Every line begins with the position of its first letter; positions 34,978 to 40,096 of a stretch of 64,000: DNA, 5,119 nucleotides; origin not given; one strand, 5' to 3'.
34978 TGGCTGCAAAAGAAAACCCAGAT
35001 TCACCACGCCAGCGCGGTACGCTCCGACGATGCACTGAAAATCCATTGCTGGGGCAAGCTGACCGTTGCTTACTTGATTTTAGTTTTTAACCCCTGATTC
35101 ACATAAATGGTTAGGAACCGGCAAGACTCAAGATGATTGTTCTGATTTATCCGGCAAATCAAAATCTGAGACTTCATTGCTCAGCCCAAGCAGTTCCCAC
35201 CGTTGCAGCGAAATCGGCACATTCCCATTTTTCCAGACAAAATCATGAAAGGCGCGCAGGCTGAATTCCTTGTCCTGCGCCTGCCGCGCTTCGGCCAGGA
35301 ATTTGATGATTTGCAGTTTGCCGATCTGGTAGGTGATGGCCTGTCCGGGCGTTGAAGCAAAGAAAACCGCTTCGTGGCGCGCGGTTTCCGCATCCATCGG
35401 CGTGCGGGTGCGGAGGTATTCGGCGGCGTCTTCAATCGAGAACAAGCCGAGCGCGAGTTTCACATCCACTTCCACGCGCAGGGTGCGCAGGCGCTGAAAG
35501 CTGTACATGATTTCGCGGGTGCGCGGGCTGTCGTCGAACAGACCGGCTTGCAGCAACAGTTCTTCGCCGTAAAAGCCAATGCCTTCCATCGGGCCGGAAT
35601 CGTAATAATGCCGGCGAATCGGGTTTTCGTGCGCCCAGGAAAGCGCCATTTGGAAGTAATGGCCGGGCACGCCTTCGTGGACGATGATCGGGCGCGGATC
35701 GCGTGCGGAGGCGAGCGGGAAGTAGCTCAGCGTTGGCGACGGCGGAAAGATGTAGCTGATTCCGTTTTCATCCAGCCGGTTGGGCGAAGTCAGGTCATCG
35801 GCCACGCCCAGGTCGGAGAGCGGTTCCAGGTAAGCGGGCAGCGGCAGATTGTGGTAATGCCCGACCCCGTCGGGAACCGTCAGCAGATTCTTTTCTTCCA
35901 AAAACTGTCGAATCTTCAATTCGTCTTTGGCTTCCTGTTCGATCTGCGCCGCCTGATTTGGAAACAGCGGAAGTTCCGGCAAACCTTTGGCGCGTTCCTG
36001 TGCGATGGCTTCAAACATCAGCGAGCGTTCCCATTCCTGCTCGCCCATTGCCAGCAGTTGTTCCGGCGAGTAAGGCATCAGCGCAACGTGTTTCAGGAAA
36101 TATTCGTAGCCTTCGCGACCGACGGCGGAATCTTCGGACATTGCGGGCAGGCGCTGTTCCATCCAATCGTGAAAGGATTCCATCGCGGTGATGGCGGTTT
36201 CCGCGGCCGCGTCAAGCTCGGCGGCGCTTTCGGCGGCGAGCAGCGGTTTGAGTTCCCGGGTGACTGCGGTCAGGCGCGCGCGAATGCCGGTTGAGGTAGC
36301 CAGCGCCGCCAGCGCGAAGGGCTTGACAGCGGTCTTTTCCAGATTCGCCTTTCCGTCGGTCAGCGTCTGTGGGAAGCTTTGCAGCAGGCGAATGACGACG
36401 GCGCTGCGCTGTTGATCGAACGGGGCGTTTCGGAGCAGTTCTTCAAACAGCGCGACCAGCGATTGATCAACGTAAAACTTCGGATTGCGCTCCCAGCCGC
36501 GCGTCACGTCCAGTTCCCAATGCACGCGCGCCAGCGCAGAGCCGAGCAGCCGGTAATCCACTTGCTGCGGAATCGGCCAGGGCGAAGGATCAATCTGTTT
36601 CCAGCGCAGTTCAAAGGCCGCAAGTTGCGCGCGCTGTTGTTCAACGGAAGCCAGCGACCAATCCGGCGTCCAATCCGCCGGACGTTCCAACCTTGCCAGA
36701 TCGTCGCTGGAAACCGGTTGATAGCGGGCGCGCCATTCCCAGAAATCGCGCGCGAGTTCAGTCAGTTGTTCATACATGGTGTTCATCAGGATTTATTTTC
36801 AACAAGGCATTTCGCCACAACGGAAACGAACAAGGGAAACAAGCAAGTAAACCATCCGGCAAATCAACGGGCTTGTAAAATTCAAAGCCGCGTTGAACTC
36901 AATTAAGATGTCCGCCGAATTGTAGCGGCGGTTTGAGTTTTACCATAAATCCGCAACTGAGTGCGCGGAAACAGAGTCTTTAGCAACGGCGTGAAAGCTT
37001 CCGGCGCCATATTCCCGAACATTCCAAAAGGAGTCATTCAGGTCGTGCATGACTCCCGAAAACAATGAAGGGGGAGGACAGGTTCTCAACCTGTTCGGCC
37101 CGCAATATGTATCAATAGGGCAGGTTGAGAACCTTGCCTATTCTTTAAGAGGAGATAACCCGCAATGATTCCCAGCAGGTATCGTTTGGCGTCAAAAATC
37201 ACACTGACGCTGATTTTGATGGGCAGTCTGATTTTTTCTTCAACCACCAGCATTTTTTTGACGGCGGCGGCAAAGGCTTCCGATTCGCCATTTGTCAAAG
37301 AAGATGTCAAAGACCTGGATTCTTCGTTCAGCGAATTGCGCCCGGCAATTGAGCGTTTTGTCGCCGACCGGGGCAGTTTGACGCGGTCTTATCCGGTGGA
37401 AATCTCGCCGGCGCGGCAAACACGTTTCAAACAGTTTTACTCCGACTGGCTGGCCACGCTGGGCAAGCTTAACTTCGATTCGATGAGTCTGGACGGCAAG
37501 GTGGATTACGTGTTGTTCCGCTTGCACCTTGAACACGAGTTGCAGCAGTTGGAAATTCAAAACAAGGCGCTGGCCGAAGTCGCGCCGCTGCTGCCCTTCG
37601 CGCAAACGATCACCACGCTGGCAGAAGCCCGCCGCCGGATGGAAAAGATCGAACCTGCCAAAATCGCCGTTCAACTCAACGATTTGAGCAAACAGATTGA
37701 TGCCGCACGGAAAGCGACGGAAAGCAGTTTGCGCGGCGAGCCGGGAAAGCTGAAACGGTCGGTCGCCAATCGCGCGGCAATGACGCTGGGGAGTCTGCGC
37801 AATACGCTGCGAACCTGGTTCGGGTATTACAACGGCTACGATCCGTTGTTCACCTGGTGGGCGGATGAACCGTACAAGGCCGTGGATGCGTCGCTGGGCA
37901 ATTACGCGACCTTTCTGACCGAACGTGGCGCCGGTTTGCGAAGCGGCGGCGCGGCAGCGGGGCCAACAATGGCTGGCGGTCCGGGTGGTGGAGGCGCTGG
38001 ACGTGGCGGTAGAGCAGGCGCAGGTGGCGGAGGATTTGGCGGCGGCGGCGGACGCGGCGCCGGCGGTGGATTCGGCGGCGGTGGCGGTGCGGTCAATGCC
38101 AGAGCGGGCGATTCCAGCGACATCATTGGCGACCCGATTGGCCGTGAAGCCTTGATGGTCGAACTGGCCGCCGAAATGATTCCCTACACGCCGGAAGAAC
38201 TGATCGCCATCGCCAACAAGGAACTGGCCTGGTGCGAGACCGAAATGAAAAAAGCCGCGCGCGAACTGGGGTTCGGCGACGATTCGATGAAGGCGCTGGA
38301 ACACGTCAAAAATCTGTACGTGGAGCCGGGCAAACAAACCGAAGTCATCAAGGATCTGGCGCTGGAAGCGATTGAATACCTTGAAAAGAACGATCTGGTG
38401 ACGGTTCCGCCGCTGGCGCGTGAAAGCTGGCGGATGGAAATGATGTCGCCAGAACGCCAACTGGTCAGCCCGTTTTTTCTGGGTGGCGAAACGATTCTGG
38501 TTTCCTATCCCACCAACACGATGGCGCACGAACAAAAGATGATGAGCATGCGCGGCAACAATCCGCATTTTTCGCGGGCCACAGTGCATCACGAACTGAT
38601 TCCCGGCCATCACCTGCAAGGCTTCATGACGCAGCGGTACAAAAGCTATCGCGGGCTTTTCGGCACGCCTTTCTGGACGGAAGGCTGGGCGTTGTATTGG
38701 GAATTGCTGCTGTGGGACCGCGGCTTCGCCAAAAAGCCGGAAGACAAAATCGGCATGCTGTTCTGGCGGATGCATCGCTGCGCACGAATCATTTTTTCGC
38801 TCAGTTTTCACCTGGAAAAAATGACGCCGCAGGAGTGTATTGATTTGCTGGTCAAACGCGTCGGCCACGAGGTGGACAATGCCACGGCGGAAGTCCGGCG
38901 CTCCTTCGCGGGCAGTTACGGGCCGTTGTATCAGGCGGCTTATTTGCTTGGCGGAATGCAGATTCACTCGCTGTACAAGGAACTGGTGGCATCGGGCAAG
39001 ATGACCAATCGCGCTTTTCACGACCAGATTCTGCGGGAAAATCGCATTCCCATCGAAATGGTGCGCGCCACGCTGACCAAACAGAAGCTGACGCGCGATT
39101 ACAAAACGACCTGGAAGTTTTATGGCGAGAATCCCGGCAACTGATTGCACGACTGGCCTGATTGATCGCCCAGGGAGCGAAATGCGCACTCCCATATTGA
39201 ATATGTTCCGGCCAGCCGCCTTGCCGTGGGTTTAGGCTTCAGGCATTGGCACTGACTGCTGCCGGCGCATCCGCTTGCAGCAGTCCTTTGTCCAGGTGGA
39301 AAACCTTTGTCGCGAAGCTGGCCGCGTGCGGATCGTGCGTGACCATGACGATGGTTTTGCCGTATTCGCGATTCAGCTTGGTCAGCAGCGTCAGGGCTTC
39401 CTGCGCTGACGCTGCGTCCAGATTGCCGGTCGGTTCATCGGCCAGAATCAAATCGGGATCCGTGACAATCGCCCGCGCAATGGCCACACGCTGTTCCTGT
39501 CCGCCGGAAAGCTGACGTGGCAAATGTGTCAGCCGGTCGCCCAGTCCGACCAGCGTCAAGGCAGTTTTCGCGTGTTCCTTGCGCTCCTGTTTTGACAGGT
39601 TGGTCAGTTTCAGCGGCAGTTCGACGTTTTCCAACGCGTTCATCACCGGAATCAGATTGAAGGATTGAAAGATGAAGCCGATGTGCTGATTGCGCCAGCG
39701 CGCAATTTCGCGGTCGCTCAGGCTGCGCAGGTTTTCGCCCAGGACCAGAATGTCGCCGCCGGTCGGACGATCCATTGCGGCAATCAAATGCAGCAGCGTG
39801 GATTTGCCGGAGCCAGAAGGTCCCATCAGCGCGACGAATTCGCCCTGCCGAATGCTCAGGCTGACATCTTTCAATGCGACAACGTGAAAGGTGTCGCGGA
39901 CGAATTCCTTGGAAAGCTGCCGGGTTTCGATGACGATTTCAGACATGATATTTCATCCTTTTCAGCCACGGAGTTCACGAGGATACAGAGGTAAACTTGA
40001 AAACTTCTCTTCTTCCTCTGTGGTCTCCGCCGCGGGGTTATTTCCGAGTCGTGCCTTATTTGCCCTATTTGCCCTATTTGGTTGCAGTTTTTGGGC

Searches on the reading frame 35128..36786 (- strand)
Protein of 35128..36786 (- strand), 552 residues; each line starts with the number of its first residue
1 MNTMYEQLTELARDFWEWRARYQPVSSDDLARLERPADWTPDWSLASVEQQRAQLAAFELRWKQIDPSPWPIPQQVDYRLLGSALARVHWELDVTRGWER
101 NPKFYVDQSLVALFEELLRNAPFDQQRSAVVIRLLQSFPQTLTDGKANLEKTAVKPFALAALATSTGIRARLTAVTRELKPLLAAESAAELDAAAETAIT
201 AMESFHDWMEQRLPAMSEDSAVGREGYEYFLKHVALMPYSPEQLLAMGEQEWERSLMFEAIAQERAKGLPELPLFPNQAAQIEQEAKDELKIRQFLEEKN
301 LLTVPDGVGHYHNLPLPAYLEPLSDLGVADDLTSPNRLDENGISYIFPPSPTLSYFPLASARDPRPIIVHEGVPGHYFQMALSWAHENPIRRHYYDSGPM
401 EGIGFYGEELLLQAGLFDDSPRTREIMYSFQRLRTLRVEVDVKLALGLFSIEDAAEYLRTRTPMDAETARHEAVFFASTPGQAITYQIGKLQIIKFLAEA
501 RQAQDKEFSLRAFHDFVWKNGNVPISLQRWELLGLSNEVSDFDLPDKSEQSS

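Call 68: search_protein_families(library=pfam, proteins=[window:35128-36786:-], max_evalue=0.00001)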
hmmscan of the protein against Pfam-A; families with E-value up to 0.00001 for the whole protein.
window:35128-36786:- (552 aa): 1 family
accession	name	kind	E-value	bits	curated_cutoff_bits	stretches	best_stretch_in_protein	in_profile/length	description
PF05960.17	DUF885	-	4.3e-55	188.8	32.4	1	39-527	15-527/532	Bacterial protein of unknown function (DUF885)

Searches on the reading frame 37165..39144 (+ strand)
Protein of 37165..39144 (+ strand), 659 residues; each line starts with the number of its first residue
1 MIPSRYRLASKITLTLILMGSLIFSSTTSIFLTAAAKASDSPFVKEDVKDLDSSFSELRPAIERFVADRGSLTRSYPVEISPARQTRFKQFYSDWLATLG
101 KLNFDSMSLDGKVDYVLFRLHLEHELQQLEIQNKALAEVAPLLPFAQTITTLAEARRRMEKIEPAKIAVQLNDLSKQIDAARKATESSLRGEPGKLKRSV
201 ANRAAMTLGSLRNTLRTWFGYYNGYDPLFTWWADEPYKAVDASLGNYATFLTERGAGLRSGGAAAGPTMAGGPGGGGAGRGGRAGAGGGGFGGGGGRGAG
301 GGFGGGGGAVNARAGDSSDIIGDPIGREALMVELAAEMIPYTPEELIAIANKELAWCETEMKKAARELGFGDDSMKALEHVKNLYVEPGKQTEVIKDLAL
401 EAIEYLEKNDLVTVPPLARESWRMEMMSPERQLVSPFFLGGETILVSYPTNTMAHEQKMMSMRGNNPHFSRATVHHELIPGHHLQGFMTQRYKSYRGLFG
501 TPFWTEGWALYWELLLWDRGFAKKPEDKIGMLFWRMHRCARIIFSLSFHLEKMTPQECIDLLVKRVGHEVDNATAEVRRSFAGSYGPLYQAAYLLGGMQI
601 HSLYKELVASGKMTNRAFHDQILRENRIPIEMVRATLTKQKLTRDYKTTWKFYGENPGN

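Call 68: search_protein_families(library=pfam, proteins=[window:37165-39144:+], max_evalue=0.00001)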
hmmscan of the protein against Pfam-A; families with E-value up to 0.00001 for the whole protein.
window:37165-39144:+ (659 aa): 1 family
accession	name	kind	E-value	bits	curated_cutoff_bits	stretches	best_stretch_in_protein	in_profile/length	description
PF05960.17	DUF885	-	6.4e-46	158.5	32.4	1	80-636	19-531/532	Bacterial protein of unknown function (DUF885)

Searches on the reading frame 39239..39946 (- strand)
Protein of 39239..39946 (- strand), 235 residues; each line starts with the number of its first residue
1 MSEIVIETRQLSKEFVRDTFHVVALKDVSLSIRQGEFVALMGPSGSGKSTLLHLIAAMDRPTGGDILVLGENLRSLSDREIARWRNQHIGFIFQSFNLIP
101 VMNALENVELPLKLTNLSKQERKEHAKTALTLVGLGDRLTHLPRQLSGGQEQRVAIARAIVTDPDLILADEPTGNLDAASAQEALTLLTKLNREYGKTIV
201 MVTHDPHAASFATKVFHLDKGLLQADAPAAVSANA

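Call 68: search_protein_families(library=pfam, proteins=[window:39239-39946:-], max_evalue=0.00001)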
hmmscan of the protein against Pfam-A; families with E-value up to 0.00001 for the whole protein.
window:39239-39946:- (235 aa): 1 family
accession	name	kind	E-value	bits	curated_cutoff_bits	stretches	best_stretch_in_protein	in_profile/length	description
PF00005.33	ABC_tran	-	1.2e-36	126.7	25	1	25-173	1-136/137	ABC transporter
